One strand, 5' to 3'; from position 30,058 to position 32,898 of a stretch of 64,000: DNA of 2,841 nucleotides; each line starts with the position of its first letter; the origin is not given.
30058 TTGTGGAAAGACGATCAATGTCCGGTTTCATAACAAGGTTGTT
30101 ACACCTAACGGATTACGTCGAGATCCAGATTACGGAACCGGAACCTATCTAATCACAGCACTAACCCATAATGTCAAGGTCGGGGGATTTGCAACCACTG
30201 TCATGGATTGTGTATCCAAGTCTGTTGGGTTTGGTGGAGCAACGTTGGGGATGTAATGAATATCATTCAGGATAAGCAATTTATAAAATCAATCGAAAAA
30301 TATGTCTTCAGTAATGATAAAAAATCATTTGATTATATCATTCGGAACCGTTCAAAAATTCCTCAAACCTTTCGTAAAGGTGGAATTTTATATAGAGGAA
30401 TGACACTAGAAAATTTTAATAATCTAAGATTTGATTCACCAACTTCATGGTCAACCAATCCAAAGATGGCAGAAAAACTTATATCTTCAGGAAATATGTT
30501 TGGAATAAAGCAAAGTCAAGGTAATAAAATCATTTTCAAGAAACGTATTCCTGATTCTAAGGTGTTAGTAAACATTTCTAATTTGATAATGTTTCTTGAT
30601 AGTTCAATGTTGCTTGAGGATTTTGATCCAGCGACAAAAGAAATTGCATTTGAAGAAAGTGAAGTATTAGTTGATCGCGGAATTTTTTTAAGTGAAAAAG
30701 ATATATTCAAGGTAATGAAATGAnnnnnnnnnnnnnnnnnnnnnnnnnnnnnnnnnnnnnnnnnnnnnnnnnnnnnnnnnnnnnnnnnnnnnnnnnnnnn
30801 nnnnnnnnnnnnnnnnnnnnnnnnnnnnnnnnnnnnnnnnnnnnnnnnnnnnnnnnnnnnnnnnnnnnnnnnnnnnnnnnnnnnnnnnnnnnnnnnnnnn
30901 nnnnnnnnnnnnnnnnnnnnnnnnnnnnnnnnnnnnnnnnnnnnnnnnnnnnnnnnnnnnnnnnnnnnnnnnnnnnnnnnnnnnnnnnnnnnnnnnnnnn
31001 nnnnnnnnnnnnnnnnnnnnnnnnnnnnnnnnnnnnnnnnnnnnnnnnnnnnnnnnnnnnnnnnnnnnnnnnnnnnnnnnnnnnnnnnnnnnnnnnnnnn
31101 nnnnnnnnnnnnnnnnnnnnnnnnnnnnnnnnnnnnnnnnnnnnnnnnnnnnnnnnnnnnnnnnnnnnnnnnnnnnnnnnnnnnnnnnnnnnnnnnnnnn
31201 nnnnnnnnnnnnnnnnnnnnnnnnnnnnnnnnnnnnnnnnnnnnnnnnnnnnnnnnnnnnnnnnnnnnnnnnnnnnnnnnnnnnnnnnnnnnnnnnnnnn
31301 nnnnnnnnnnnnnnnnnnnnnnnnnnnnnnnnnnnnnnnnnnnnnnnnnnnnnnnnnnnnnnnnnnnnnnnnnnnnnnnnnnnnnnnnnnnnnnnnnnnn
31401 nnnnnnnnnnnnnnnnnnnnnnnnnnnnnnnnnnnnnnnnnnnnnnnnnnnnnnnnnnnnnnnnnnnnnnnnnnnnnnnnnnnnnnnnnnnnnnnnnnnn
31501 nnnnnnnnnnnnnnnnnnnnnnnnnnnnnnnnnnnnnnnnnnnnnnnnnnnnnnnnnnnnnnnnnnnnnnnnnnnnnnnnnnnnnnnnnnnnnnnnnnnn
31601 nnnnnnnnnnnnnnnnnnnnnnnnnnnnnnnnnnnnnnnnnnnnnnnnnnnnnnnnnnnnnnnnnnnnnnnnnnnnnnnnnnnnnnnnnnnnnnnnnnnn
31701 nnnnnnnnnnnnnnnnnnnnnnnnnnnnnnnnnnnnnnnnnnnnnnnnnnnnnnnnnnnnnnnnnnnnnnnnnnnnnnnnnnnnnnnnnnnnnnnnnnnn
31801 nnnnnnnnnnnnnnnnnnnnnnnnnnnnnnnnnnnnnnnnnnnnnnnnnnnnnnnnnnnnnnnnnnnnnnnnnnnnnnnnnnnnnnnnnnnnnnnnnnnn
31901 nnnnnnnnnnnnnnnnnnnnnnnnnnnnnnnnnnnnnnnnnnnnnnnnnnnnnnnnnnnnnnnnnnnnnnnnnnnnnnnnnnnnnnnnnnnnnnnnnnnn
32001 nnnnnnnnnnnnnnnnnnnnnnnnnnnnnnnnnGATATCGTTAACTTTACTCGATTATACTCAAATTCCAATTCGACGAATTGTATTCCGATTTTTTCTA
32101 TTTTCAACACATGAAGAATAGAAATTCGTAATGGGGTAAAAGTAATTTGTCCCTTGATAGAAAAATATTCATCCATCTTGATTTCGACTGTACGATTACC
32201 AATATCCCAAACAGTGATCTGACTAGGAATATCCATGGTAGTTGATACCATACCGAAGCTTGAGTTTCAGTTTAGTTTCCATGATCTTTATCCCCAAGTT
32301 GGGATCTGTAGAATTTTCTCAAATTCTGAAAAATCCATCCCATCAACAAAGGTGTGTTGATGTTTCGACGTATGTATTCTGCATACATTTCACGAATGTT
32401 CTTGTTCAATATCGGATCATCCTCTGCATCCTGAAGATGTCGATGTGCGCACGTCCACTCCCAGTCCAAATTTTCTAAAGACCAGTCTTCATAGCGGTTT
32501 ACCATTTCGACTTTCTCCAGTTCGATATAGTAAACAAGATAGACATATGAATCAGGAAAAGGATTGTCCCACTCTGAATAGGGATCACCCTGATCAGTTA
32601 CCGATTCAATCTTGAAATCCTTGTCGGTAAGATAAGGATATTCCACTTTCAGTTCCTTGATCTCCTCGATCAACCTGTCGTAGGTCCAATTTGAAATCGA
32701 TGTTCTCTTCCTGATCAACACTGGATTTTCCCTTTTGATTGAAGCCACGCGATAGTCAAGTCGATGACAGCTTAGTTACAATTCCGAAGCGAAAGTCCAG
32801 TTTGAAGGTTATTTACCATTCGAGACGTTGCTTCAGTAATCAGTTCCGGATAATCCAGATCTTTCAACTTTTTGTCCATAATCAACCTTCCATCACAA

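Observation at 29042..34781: Central spike (gp5) dismantled into separate OB-domain, beta-helix and PAAR genes, without a lysozyme domain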

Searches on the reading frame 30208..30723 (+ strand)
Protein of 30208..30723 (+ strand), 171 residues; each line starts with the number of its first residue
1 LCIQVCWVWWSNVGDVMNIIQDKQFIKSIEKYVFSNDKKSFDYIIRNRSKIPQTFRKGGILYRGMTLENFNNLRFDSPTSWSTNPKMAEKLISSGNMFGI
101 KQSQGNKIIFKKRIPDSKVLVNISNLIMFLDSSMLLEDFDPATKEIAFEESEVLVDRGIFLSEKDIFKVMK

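Call 5: search_protein_families(library=pfam, proteins=[window:30208-30723:+], max_evalue=0.1)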
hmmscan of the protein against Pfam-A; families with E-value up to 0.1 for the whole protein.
window:30208-30723:+ (171 aa): 0 families

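Call 6: search_protein_families(library=phrogs, proteins=[window:30208-30723:+], max_evalue=0.01)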
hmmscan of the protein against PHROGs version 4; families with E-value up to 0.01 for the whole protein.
window:30208-30723:+ (171 aa): 1 family
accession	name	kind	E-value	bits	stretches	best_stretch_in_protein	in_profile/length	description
phrog_27460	-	unknown function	5.3e-33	115.3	1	18-171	3-167/167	-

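Call 30: search_protein_families(library=pfam, proteins=[window:30256-30723:+], max_evalue=0.01)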
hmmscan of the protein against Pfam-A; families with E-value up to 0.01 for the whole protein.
window:30256-30723:+ (155 aa): 0 families

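Call 59: search_solved_structures(query=window:30256-30723:+, max_evalue=10, show_alignments=2)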
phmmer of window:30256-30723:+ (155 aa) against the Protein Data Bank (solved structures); distinct sequences matched with E-value up to 10: 0.

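Call 88: find_homologous_proteins(query=window:30256-30723:+)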
Query window:30256-30723:+ (155 aa): 1 proteins with E <= 0.001 among 10 candidates.
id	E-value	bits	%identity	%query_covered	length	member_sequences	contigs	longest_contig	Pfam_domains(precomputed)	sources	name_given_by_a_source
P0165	1.7e-93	328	100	100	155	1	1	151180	-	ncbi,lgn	-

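Call 89: search_dna_similar(query=window:30256-30723:+, collection=phages, mode=protein, max_rows=15, max_evalue=0.001)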
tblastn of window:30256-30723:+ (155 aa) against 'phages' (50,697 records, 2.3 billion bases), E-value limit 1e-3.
Records with a match: 10; places in all: 10; records where one place covers at least 80% of the query: 10.
Best place of each record, by identity: <60% 10.
By first word of the organism name: Sinorhizobium 7; Vibrio 3.
By host as written in the record: Sinorhizobium meliloti 7; Vibrio sp. 1; Vibrio parahaemolyticus 1; Vibrio parahaemolyticus TY18 1.
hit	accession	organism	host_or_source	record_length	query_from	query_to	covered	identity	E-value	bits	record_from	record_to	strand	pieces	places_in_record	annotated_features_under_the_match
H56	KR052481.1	Sinorhizobium phage phiM19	Sinorhizobium meliloti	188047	2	155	99%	40.6%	4e-32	125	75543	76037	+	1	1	hypothetical protein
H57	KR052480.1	Sinorhizobium phage phiM7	Sinorhizobium meliloti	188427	2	155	99%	40.6%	4e-32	125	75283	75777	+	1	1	hypothetical protein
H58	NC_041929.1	Sinorhizobium phage phiM7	Sinorhizobium meliloti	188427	2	155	99%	40.6%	4e-32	125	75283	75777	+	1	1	hypothetical protein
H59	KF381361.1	Sinorhizobium phage phiM12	Sinorhizobium meliloti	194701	2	155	99%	40.6%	4e-32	125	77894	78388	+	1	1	hypothetical protein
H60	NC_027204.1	Sinorhizobium phage phiM12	Sinorhizobium meliloti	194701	2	155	99%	40.6%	4e-32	125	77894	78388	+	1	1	hypothetical protein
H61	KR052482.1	Sinorhizobium phage phiN3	Sinorhizobium meliloti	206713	2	155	99%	40.6%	2e-31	123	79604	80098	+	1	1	hypothetical protein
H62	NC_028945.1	Sinorhizobium phage phiN3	Sinorhizobium meliloti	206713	2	155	99%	40.6%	2e-31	123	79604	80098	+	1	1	hypothetical protein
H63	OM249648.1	Vibrio phage phiKT1024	Vibrio sp.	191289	8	150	92%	28.7%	2e-10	63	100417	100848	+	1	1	hypothetical protein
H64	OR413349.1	Vibrio phage pv27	Vibrio parahaemolyticus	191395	8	150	92%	28.7%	2e-10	63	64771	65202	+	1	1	hypothetical protein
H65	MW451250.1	Vibrio phage phiTY18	Vibrio parahaemolyticus TY18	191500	8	150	92%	28.7%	2e-10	63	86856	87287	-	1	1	record has no annotation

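Call 90: get_annotated_region(hit=H61, flank=4000)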
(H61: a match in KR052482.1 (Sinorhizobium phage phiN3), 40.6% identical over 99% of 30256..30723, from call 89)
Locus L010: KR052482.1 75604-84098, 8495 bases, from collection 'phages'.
description: Sinorhizobium phage phiN3, complete genome.
organism: Sinorhizobium phage phiN3 (NCBI taxid 1647405)
taxonomy: Viruses; Duplodnaviria; Heunggongvirae; Uroviricota; Caudoviricetes; Emdodecavirus; Emdodecavirus N3
host: Sinorhizobium meliloti; source: -; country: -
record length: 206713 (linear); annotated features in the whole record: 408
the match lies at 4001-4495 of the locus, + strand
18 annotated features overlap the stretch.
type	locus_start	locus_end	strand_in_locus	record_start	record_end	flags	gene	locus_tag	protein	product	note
CDS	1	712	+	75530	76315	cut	-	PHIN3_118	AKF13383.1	tail tube monomer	gp116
CDS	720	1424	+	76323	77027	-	-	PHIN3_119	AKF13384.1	baseplate hub subunit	gp117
CDS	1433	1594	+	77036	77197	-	-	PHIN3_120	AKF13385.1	baseplate hub assembly catalyst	gp118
CDS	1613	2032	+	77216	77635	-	-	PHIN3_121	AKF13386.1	hypothetical protein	gp119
CDS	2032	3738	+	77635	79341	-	-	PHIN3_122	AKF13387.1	hypothetical protein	gp120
CDS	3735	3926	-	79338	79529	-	-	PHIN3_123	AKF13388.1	hypothetical protein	gp121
CDS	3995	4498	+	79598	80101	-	-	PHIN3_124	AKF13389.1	hypothetical protein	gp122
CDS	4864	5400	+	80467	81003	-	-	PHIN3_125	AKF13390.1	HNH DNase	gp123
CDS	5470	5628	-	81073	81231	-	-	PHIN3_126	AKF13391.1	hypothetical protein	gp124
CDS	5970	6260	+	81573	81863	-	-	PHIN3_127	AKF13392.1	hypothetical protein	gp125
CDS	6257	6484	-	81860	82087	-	-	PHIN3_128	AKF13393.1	hypothetical protein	gp126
CDS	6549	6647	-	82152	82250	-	-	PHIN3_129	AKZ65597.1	hypothetical protein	gp129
CDS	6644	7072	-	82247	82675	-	-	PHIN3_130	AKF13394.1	hypothetical protein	gp127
tRNA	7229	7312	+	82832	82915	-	-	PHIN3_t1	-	tRNA-Thr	-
tRNA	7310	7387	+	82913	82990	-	-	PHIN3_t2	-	tRNA-Gln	-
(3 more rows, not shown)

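Call 91: get_annotated_region(hit=H63, flank=3000)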
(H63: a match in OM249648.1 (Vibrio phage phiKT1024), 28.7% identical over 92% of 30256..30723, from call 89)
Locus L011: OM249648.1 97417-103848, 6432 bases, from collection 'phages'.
description: Vibrio phage phiKT1024, complete genome.
organism: Vibrio phage phiKT1024 (NCBI taxid 2914035)
taxonomy: Viruses; Duplodnaviria; Heunggongvirae; Uroviricota; Caudoviricetes
host: Vibrio sp.; source: -; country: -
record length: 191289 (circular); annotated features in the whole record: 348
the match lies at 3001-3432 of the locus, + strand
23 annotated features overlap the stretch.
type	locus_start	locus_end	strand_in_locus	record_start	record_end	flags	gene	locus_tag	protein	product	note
tRNA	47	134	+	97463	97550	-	-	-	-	tRNA-Ser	-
CDS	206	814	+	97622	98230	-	-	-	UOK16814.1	putative homing endonuclease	-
tRNA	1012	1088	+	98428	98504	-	-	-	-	tRNA-Met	-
tRNA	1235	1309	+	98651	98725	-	-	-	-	tRNA-Phe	-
CDS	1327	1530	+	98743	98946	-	-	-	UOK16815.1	hypothetical protein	-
tRNA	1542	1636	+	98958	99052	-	-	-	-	tRNA-Ser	-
CDS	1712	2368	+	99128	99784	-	-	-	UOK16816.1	putative Seg-like homing endonuclease GIY-YIG family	-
tRNA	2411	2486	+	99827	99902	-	-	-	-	tRNA-Pro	-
tRNA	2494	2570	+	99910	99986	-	-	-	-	tRNA-Gln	-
CDS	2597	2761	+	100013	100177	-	-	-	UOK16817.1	hypothetical protein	-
CDS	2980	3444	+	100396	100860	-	-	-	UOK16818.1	hypothetical protein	-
CDS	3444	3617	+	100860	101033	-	-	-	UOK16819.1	hypothetical protein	-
tRNA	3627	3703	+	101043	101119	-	-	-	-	tRNA-His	-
CDS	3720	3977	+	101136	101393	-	-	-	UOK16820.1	hypothetical protein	-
CDS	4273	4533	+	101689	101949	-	-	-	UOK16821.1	hypothetical protein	-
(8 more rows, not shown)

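Call 93: search_solved_structures(query=A4, max_evalue=10, show_alignments=2)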
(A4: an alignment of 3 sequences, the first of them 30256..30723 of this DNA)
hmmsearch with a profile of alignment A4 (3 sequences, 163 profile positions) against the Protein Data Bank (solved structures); distinct sequences matched with E-value up to 10: 1.
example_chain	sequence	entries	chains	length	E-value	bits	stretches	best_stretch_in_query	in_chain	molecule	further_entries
4xzj_A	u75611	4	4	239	0.04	17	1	26-106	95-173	Putative NAD(+)--arginine ADP-ribosyltransferase Vis | NAD(+)--arginine ADP-ribosyltransferase Vis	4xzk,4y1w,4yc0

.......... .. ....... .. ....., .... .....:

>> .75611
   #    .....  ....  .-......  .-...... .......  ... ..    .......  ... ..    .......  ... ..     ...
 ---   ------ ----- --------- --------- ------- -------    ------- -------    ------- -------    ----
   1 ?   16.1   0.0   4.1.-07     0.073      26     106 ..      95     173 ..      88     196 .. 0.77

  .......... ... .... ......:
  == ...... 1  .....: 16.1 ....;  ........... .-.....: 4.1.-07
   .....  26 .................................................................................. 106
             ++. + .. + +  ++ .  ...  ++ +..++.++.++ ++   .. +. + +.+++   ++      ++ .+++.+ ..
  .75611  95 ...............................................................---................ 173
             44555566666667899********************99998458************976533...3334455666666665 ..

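Call 106: search_protein_families(library=ncbifam, proteins=[window:30256-30723:+], max_evalue=0.01)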
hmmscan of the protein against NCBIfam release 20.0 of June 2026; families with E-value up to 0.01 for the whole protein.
window:30256-30723:+ (155 aa): 0 families

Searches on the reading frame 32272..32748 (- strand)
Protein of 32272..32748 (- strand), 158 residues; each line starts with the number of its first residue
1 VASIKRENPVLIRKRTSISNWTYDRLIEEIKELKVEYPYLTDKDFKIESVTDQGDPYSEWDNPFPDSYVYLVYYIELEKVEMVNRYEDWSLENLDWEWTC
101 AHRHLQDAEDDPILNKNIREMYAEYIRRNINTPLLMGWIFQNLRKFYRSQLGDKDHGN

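Call 5: search_protein_families(library=pfam, proteins=[window:32272-32748:-], max_evalue=0.1)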
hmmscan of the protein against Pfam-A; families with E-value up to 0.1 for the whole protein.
window:32272-32748:- (158 aa): 1 family
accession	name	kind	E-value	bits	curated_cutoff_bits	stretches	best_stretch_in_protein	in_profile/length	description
PF16074.10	PilW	-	0.094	13.2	26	0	8-45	11-50/124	Type IV Pilus-assembly protein W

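Call 6: search_protein_families(library=phrogs, proteins=[window:32272-32748:-], max_evalue=0.01)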
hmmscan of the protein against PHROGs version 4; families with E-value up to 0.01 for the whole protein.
window:32272-32748:- (158 aa): 0 families

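Call 75: search_dna_similar(query=window:32272-32748:-, collection=phages, mode=protein, max_rows=10, max_evalue=0.01)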
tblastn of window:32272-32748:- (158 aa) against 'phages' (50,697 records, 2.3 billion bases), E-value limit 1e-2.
No match.

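Call 106: search_protein_families(library=ncbifam, proteins=[window:32272-32748:-], max_evalue=0.01)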
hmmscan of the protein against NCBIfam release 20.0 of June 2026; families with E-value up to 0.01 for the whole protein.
window:32272-32748:- (158 aa): 0 families
